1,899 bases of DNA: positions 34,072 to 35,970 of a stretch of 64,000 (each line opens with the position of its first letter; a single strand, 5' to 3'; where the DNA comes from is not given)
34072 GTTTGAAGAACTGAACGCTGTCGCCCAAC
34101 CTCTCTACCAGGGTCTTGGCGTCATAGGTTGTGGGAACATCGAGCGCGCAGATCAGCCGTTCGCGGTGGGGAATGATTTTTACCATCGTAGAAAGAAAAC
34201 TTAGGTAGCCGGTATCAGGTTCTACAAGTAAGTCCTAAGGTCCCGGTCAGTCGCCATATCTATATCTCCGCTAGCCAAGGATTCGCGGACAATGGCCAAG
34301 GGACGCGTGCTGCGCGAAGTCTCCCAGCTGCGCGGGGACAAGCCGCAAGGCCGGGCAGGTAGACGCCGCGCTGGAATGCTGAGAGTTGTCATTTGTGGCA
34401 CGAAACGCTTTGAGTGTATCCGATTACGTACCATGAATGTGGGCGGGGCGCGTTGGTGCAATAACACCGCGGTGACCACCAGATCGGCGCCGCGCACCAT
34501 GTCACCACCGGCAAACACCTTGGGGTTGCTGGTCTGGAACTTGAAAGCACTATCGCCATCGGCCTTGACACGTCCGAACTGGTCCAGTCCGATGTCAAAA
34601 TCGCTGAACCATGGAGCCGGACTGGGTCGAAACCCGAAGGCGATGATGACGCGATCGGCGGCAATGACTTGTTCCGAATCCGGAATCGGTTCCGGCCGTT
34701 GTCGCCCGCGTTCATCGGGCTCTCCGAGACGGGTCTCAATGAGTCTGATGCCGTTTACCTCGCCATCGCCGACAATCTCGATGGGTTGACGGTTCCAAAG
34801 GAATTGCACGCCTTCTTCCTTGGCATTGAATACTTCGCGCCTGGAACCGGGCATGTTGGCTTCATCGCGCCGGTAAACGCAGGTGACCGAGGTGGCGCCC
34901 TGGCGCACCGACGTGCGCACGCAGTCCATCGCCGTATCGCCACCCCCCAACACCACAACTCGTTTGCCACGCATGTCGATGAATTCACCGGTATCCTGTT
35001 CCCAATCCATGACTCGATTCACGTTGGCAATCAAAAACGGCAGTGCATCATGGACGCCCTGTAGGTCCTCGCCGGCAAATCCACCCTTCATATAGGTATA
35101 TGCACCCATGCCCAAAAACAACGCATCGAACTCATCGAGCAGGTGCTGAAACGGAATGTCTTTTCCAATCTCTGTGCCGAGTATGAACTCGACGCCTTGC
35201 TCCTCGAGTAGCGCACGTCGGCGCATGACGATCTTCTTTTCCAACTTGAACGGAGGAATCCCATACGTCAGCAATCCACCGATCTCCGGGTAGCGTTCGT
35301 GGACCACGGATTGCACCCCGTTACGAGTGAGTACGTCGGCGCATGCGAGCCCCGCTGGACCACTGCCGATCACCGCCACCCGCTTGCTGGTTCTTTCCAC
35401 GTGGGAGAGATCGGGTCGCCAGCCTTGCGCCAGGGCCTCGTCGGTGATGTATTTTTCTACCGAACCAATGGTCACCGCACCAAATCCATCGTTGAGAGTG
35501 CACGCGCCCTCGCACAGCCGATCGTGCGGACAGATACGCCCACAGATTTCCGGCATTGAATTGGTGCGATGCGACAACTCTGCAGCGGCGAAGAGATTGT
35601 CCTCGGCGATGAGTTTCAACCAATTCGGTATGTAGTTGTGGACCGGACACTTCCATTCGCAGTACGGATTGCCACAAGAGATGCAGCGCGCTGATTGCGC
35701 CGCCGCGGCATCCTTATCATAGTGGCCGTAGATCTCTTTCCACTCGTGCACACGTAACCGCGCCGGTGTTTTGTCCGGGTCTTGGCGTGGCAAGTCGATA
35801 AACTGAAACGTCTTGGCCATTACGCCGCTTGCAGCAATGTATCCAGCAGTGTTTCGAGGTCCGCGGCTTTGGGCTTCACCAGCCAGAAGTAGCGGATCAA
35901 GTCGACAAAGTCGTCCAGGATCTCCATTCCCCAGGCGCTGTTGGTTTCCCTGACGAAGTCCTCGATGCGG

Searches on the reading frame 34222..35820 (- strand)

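Call 59: search_protein_families(library=pfam, proteins=[window:34222-35820:-], max_evalue=0.00001)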
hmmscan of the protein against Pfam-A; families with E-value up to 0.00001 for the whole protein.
window:34222-35820:- (532 aa): 5 families
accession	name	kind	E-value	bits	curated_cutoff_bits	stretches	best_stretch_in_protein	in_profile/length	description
PF14691.11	Fer4_20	-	5.3e-38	129.8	25.8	1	23-133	1-112/113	Dihydroprymidine dehydrogenase domain II, 4Fe-4S cluster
PF07992.20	Pyr_redox_2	-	1.1e-25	91.1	26.1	1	147-452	2-288/291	Pyridine nucleotide-disulphide oxidoreductase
PF00070.33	Pyr_redox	-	3.4e-13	50.4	22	1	287-360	1-79/82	Pyridine nucleotide-disulphide oxidoreductase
PF13738.12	Pyr_redox_3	-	4.1e-09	36.5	30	0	279-400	158-270/305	Pyridine nucleotide-disulphide oxidoreductase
PF12831.13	FAD_oxidored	-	8.4e-06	25.8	27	0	148-188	2-42/416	FAD dependent oxidoreductase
